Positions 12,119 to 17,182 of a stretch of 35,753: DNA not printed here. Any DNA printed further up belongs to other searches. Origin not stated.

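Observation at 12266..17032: Five-module 1588-aa enzyme with sulfotransferase, long coiled coil and three glycosyltransferase-type modules: a candidate single-protein polymerase/terminator with a sulfate cap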

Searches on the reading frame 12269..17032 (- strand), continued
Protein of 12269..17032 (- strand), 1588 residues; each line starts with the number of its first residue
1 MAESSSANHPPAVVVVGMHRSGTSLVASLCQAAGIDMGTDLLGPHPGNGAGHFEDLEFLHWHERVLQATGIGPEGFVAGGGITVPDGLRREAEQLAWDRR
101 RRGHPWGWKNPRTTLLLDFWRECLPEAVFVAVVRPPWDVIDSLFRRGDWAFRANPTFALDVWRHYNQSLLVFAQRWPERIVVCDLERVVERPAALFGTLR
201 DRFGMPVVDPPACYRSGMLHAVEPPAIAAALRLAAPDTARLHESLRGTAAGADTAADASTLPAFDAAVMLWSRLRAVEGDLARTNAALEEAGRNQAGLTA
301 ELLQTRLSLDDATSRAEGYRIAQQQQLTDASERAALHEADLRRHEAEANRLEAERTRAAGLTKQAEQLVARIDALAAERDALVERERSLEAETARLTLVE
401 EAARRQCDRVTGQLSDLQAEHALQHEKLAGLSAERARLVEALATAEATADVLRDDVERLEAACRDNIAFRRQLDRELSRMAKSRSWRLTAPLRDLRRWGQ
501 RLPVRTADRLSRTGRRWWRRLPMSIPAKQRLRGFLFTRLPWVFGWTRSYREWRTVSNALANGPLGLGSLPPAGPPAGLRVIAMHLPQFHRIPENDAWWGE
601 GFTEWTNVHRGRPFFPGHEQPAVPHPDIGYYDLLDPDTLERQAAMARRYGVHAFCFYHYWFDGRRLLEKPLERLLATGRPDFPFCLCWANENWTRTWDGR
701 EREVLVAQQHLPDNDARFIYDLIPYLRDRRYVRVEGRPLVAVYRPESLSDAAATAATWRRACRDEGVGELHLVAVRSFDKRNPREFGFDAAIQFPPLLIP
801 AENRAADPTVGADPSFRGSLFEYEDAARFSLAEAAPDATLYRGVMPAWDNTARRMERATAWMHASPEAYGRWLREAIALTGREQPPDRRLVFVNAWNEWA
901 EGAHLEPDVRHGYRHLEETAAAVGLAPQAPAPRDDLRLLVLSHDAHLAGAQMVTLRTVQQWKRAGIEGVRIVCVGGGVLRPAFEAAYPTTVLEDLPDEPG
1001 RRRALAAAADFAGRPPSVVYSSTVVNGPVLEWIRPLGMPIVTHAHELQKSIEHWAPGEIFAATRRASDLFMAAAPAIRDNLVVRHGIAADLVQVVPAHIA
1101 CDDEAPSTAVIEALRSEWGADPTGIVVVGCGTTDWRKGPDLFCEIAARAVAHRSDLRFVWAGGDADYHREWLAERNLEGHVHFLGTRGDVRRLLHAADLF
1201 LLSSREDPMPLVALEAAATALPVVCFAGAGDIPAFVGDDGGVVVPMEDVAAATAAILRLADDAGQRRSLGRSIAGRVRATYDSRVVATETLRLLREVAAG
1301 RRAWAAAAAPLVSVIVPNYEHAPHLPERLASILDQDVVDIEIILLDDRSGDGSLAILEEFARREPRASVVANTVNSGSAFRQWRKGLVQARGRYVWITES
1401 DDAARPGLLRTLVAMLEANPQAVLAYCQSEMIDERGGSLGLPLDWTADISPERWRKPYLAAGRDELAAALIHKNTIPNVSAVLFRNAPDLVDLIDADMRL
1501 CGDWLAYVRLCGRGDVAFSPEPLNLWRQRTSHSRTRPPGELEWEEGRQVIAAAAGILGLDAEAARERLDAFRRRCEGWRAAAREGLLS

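Call 24: find_related_loci(query=A1, collection=genome_contigs, flank=10000)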
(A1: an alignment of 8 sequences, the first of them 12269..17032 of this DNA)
Query A1 (1588 aa) in genome_contigs; peptide patterns used: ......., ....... (x = any residue, [..] = any of these).
600 stretches matched a pattern (row limit reached: there are more); 593 encode a relative of the query (tblastn E <= 1e-3); the best 80 are kept; 80 distinct loci.
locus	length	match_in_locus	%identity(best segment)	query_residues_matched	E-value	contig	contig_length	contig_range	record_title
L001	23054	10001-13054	51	578-1583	0e+0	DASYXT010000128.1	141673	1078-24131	MAG TPA_asm: Verrucomicrobiia bacterium isolate SMAG_U6315 k141_397214, whole genome shotgun sequence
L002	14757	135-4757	31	12-1527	0e+0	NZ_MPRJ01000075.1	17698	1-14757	Solemya velesiana gill symbiont voucher Malacology 379149 isolate Sveles-Q1 Svelesiana_sym_scaffold74, whole genome shot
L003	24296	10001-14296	38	10-1535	0e+0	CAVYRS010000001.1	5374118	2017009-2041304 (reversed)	MAG: uncultured Acidobacteriota bacterium isolate MFD06229.bin.2.32 genome assembly, contig: contig_2392, whole genome s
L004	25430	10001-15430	41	13-1563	0e+0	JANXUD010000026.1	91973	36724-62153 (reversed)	MAG: Gammaproteobacteria bacterium isolate 339R_metabat_265 339R_k141_658477, whole genome shotgun sequence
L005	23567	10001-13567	34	322-1552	0e+0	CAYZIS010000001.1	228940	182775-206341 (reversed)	MAG TPA_asm: uncultured Thermodesulfobacteriota bacterium isolate binchicken_co181_551 genome assembly, contig: NODE_14_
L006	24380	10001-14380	36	12-1560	0e+0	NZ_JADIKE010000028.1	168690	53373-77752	Dyella flava strain DHOC52 NODE_12_length_168690_cov_126.655132, whole genome shotgun sequence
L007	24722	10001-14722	38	13-1571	0e+0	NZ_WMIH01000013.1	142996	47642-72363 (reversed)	Paracoccus shanxieyensis strain DK398 Scaffold13, whole genome shotgun sequence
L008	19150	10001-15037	37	9-1528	0e+0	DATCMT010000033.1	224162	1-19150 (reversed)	MAG TPA_asm: Rhodanobacter sp. isolate SMAG_U7156 k141_40324, whole genome shotgun sequence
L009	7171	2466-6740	31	13-1531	0e+0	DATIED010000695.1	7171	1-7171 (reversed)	MAG TPA_asm: Spongiibacteraceae bacterium isolate SMAG_U16360 k141_537737, whole genome shotgun sequence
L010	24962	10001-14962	36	13-1531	0e+0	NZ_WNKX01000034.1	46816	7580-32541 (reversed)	Massilia eburnea strain JCM 31587 NODE_34_length_46816_cov_38.578702_34, whole genome shotgun sequence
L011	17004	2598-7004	35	12-1528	0e+0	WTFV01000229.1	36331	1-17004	MAG: Acidobacteria bacterium isolate CO36386bin_12 NODE_646_length_36331_cov_20.304113, whole genome shotgun sequence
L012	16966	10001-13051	41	515-1524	0e+0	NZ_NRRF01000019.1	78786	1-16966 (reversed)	Thiocystis violacea strain DSM 208 scaffold0019, whole genome shotgun sequence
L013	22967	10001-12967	42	579-1573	0e+0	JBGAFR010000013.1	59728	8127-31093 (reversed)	MAG: Lysobacteraceae bacterium isolate MAG_MBR_H125.80 MBRH125-80_opera_contig_1688, whole genome shotgun sequence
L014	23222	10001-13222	38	515-1563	0e+0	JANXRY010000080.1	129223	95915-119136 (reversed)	MAG: Gammaproteobacteria bacterium isolate 336R_metabat_388_sub 336R_k141_1931323, whole genome shotgun sequence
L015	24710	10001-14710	37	13-1571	0e+0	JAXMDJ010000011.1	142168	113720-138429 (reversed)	MAG: Paracoccus sp. (in: a-proteobacteria) isolate STL-PRO33 C2.209.fa-11, whole genome shotgun sequence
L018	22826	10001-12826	34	578-1528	0e+0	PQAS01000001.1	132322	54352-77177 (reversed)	MAG: Candidatus Methanoperedenaceae archaeon isolate FeB_1 FeB1_1, whole genome shotgun sequence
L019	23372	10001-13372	35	413-1545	0e+0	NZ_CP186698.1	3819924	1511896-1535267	Undibacterium sp. WLX3042 chromosome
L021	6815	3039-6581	33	411-1527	0e+0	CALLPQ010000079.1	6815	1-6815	MAG: uncultured Parvularculaceae bacterium isolate H4_Bin_Bin_153_1 genome assembly, contig: c_000000498950, whole genom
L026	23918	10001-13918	35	322-1531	0e+0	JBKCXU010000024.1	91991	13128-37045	MAG: Betaproteobacteria bacterium isolate samp_2065_metabat2_129 samp_2065_166751, whole genome shotgun sequence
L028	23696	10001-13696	31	352-1573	0e+0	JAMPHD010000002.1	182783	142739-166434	MAG: Acetatifactor muris isolate NALB_7961_26 Scaffold_#2__SCF_002___182783_bp, whole genome shotgun sequence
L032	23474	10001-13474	38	389-1531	0e+0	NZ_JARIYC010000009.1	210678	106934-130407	Mesorhizobium ciceri strain LMG 14989 contig00009, whole genome shotgun sequence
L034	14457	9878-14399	40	12-1485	1e-172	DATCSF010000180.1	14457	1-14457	MAG TPA_asm: Rhodanobacteraceae bacterium isolate SMAG_U7298 k141_15670, whole genome shotgun sequence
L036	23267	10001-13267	39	470-1555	0e+0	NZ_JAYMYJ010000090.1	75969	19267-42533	Candidatus Thiothrix sp. SCUT-1 NODE_311_length_75969_cov_109.356179, whole genome shotgun sequence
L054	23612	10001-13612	35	372-1549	0e+0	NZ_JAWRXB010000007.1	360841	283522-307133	Paraburkholderia sp. SIMBA_030 NODE_7_length_360841_cov_90.344408, whole genome shotgun sequence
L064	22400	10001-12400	45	12-930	1e-112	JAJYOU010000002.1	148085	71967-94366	MAG: Chloroflexi bacterium isolate DBS2-5.bin7 NODE_42_length_148085_cov_4.709269, whole genome shotgun sequence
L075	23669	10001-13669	50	3-956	4e-110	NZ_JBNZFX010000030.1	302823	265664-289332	Massilia eburnea strain 25b30 contig_46, whole genome shotgun sequence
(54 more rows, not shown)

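Call 45: search_protein_families(library=pfam, proteins=[L005:8528-10654:+, L019:8672-10525:+, L021:1200-3656:+, L026:8153-10984:+, L028:8432-10738:+, L032:9041-10627:+, L036:9140-10372:+, L054:8189-10711:+, L001:7226-9997:+, L018:7430-9997:+], max_evalue=0.001)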
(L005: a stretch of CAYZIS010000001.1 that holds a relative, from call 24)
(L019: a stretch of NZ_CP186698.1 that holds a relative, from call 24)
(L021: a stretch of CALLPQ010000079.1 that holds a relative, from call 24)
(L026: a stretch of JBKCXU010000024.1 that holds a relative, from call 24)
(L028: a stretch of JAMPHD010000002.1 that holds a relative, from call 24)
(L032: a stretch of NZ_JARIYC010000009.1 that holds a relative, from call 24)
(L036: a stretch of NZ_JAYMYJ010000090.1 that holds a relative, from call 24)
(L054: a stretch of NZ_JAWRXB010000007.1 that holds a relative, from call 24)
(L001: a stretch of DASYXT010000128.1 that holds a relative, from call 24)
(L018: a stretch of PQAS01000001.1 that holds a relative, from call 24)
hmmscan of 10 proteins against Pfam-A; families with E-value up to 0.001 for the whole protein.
L005:8528-10654:+ (709 aa): 4 families
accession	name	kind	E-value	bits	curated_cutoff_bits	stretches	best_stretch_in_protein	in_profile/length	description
PF02585.22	PIG-L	-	1.6e-24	87.2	28.2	1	31-153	1-128/129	GlcNAc-PI de-N-acetylase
PF00535.33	Glycos_transf_2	-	7.5e-15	55.7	23.3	1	274-371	8-108/168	Glycosyl transferase family 2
PF10111.15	Glyco_tranf_2_2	-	2.3e-09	37.6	27.3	1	276-369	12-109/276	Glycosyltransferase like family 2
PF13641.12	Glyco_tranf_2_3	-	2.9e-05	24.6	27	1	266-369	3-114/230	Glycosyltransferase like family 2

L019:8672-10525:+ (618 aa): 8 families
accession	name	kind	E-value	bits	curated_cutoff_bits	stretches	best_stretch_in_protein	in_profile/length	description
PF13489.12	Methyltransf_23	-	1.7e-14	54.3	27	1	26-186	12-161/164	Methyltransferase domain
PF08242.18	Methyltransf_12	-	4.2e-12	47.1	30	1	41-132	1-97/98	Methyltransferase domain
PF07021.18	MetW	-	6.6e-12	45.9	21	1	27-151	4-123/193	Methionine biosynthesis protein MetW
PF08241.18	Methyltransf_11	-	1.7e-10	41.8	21.2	1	41-135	1-95/95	Methyltransferase domain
PF13649.12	Methyltransf_25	-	2.1e-10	41.6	27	1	40-131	1-97/97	Methyltransferase domain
PF13847.12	Methyltransf_31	-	7.3e-10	39.1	27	1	34-141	1-120/145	Methyltransferase domain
PF05175.20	MTS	-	9.2e-05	22.6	23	1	8-106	4-104/170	Methyltransferase small domain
PF06325.19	PrmA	-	0.00017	21.7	22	1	23-136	148-259/296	Ribosomal protein L11 methyltransferase (PrmA)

L021:1200-3656:+ (819 aa): 0 families

L026:8153-10984:+ (944 aa): 1 family
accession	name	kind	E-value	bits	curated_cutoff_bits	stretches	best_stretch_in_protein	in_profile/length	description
PF05159.20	Capsule_synth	-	1.3e-06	28.6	20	1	204-331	136-268/310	Capsule polysaccharide biosynthesis protein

L028:8432-10738:+ (769 aa): 1 family
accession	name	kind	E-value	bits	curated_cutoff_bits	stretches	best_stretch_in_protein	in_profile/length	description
PF04230.19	PS_pyruv_trans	-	6.4e-28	98.9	25.3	1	35-324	1-273/280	Polysaccharide pyruvyl transferase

L032:9041-10627:+ (529 aa): 0 families

L036:9140-10372:+ (411 aa): 8 families
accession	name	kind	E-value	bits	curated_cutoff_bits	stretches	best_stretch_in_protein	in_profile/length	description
PF08241.18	Methyltransf_11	-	1.3e-24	87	21.2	1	57-150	1-95/95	Methyltransferase domain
PF13649.12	Methyltransf_25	-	9.9e-21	74.7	27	1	56-146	1-97/97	Methyltransferase domain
PF13847.12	Methyltransf_31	-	2.4e-19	69.9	27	1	53-157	4-116/145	Methyltransferase domain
PF13489.12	Methyltransf_23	-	5.4e-14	52.7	27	1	44-180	15-152/164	Methyltransferase domain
PF08242.18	Methyltransf_12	-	1.2e-12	48.9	30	1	57-148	1-98/98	Methyltransferase domain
PF02353.26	CMAS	-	4.9e-08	33.1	27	1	48-150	58-164/273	Mycolic acid cyclopropane synthetase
PF01209.24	Ubie_methyltran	-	7.1e-07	29.3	20.1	1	50-151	45-152/233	ubiE/COQ5 methyltransferase family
PF05175.20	MTS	-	2.1e-06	27.9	23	1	49-156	26-144/170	Methyltransferase small domain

L054:8189-10711:+ (841 aa): 12 families
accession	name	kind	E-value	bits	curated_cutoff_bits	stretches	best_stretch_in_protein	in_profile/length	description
PF08241.18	Methyltransf_11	-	6.1e-24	84.9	21.2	1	207-302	1-95/95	Methyltransferase domain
PF13847.12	Methyltransf_31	-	1.4e-23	83.6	27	1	202-306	3-113/145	Methyltransferase domain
PF13649.12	Methyltransf_25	-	5.4e-23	82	27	1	206-298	1-97/97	Methyltransferase domain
PF13489.12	Methyltransf_23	-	4.6e-15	56.2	27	1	199-310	19-124/164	Methyltransferase domain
PF08242.18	Methyltransf_12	-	2.6e-14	54.2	30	1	207-300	1-98/98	Methyltransferase domain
PF01209.24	Ubie_methyltran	-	3.7e-10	40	20.1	1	202-303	47-152/233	ubiE/COQ5 methyltransferase family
PF02353.26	CMAS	-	1.4e-09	38.1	27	1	198-312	58-174/273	Mycolic acid cyclopropane synthetase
PF05724.17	TPMT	-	7.5e-06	26.2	26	1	190-249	25-87/218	Thiopurine S-methyltransferase (TPMT)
PF06325.19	PrmA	-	1.4e-05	25.1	22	1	188-303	152-259/296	Ribosomal protein L11 methyltransferase (PrmA)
PF05175.20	MTS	-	1.6e-05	25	23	1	203-311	32-147/170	Methyltransferase small domain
PF03141.22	Methyltransf_29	-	5.5e-05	22.4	23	1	189-309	103-224/506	Putative S-adenosyl-L-methionine-dependent methyltransferase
PF03291.22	mRNA_G-N7_MeTrfase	-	0.00016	21.4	26.6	0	201-307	60-185/315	mRNA (guanine-N(7))-methyltransferase domain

L001:7226-9997:+ (924 aa): 6 families
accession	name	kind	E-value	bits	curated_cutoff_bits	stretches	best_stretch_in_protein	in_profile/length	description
PF13692.12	Glyco_trans_1_4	-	1.1e-23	84.6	27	1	473-610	4-140/142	Glycosyl transferases group 1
PF00534.26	Glycos_transf_1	-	3.3e-21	76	26.4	1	479-622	24-169/172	Glycosyl transferases group 1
PF05050.19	Methyltransf_21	-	1e-18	68.5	22.7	1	65-226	1-171/173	Methyltransferase FkbM domain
PF20706.3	GT4-conflict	-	6.8e-09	35.6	26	1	482-588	211-323/385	Family 4 Glycosyltransferase in conflict systems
PF13439.12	Glyco_transf_4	-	1.4e-05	25.6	28.5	1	281-453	3-168/170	Glycosyltransferase Family 4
PF13579.12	Glyco_trans_4_4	-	4.3e-05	24.4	29.7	1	281-430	2-137/158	Glycosyl transferase 4-like domain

L018:7430-9997:+ (856 aa): 3 families
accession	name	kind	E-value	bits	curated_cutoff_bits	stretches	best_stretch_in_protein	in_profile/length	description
PF00884.28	Sulfatase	-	1.2e-43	150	25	1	15-299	2-300/301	Sulfatase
PF01663.27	Phosphodiest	-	3.9e-14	53.4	23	2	17-80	2-62/342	Type I phosphodiesterase / nucleotide pyrophosphatase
PF04859.17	DUF641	-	0.00053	20.8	27.6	0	646-712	53-118/127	Plant protein of unknown function (DUF641)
